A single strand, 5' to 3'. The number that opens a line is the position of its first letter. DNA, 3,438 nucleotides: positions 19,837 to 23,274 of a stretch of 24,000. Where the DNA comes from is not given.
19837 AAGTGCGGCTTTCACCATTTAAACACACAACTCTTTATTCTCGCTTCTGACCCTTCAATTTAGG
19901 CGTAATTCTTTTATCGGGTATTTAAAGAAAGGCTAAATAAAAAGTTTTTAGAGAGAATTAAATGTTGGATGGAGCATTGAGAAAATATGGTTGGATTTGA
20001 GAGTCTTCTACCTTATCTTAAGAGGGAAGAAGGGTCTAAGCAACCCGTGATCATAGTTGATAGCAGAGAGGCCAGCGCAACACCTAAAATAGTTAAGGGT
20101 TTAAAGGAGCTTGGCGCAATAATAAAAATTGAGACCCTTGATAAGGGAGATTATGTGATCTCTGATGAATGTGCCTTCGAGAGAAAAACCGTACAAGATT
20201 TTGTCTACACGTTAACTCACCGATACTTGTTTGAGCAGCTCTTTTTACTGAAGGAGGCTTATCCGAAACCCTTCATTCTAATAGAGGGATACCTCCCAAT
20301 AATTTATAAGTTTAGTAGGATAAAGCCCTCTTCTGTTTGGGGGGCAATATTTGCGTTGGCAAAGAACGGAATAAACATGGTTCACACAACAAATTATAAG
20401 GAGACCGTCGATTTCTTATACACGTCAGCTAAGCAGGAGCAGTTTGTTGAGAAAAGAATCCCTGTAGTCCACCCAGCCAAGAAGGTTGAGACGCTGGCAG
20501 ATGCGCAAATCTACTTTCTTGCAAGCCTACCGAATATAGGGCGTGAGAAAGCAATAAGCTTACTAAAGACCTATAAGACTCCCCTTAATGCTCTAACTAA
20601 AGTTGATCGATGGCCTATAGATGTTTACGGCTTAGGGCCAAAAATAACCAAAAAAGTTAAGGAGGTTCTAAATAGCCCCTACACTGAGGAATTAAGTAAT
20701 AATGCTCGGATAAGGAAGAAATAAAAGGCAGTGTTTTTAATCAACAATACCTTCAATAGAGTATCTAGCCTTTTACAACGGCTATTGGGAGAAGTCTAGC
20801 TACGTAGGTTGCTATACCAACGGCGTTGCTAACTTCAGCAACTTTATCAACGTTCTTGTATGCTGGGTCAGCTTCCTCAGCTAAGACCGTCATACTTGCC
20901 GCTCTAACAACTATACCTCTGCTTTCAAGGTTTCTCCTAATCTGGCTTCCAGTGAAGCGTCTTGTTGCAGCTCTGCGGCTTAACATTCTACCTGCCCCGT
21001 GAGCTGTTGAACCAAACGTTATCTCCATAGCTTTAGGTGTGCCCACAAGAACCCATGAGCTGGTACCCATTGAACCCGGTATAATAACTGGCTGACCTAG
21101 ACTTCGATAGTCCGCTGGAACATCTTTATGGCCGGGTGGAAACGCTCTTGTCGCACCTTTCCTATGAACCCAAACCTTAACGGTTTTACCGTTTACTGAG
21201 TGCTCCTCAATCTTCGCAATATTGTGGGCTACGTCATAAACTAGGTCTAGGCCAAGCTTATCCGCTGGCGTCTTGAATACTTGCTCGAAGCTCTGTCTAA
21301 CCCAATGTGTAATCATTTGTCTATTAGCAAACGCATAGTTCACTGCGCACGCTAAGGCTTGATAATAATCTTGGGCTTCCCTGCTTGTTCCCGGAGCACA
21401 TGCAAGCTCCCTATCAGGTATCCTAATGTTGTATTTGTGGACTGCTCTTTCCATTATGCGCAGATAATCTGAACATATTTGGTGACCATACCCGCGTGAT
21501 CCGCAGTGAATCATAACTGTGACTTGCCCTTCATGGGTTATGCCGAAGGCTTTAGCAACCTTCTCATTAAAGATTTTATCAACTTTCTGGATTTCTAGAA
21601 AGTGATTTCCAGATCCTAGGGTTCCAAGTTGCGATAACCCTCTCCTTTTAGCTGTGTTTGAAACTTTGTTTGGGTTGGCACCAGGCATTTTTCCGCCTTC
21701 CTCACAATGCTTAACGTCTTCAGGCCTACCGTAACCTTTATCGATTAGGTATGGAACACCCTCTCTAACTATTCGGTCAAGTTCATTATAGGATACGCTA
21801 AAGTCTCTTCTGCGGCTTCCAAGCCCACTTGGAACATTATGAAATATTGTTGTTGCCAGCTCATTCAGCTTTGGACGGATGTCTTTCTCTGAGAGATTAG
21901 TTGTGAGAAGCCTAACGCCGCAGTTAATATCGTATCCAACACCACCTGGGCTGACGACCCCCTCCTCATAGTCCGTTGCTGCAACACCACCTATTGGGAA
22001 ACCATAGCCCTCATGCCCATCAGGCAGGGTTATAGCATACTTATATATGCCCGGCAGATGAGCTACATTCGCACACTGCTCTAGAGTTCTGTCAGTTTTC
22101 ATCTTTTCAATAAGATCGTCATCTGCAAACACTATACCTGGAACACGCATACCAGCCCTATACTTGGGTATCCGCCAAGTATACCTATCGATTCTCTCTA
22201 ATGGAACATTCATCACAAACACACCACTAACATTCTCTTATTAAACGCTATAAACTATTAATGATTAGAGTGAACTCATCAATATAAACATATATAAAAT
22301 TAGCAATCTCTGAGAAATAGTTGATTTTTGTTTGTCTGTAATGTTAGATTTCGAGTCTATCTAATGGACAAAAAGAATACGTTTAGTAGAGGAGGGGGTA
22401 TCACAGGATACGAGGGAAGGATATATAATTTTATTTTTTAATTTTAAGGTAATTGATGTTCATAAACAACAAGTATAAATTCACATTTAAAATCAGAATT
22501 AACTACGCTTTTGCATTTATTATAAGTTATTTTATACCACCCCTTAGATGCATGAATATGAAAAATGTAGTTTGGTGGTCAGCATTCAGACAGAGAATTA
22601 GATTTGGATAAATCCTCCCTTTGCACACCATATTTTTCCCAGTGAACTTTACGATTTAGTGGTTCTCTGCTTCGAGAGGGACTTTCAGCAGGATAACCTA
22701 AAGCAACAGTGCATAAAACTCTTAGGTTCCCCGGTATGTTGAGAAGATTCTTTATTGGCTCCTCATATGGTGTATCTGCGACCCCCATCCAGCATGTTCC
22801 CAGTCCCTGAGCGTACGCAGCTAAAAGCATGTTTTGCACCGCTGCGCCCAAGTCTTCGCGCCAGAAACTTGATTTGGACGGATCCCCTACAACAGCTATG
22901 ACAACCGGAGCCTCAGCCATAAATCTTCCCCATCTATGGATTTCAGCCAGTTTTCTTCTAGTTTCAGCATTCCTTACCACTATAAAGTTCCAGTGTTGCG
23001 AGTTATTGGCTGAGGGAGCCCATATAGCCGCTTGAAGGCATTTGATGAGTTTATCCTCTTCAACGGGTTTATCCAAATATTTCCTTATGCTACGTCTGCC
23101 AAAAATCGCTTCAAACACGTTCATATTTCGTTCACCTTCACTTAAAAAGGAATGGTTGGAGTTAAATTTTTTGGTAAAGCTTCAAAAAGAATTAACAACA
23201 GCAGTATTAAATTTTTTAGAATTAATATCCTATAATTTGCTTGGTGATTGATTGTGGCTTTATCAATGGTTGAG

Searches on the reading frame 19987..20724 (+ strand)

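Call 69: search_protein_families(library=pfam, proteins=[window:19987-20724:+], max_evalue=0.00001)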
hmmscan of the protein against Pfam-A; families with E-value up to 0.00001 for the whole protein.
window:19987-20724:+ (245 aa): 1 family
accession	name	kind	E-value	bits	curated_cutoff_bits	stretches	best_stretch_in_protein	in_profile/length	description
PF02732.21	ERCC4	-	2.5e-22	79.7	24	1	24-145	1-138/140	ERCC4 domain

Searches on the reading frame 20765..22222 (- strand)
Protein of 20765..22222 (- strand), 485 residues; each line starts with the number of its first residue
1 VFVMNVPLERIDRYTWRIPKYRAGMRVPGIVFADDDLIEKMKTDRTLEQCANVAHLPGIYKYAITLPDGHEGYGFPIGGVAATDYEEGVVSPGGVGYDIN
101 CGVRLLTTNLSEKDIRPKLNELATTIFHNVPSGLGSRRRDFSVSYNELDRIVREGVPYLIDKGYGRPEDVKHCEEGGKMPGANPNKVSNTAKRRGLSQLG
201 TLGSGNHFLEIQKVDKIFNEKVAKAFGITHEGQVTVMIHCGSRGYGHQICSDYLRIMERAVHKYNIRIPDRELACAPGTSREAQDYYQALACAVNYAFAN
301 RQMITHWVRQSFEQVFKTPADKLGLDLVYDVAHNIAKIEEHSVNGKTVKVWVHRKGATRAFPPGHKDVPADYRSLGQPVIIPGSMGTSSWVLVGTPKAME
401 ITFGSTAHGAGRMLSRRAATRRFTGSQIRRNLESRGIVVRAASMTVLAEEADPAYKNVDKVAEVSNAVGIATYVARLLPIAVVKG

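Call 77: search_protein_families(library=ncbifam, proteins=[window:20765-22222:-], max_evalue=0.00001)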
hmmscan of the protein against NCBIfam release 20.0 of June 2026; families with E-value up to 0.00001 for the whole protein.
window:20765-22222:- (485 aa): 4 families
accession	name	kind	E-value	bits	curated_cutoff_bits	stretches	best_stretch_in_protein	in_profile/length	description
NF038162.1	RtcB_rel_intein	exception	1.7e-224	747.9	1150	2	100-485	578-961/961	intein-containing RtcB family protein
NF007153.0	PRK09588.1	equivalog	6.4e-54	183.4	407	2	186-484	116-372/379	RNA ligase RtcB family protein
TIGR03073.1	release_rtcB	hypoth_equivalog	2.4e-43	148.5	271.8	2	190-479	109-356/356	RNA ligase RtcB family protein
NF052663.1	RtcB_rel_intein2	exception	5.2e-35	121.4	1050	1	193-485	375-626/626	intein-containing RctB family protein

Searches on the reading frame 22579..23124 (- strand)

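Call 77: search_protein_families(library=ncbifam, proteins=[window:22579-23124:-], max_evalue=0.00001)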
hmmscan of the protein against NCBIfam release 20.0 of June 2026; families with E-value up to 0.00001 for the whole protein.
window:22579-23124:- (181 aa): 6 families
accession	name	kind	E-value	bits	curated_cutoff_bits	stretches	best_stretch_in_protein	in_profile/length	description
TIGR02476.1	BluB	equivalog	4.4e-22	78.5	150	2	2-64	8-70/205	5,6-dimethylbenzimidazole synthase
NF009810.0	PRK13294.1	equivalog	1e-19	70.8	304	2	5-61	256-312/449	coenzyme F420-0:L-glutamate ligase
TIGR03553.1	F420_FbiB_CTERM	equivalog_domain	1e-18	67.8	249.55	2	91-156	122-185/194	F420 biosynthesis protein FbiB, C-terminal domain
NF008033.1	PRK10765.1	equivalog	1.4e-16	60.7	223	2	3-72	4-73/240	oxygen-insensitive NADPH nitroreductase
NF003768.0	PRK05365.1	equivalog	1.7e-10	40.7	152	1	10-81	21-94/200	malonic semialdehyde reductase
NF008088.0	PRK10828.1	equivalog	8.1e-09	35.3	183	0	1-61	1-60/183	NAD(P)H nitroreductase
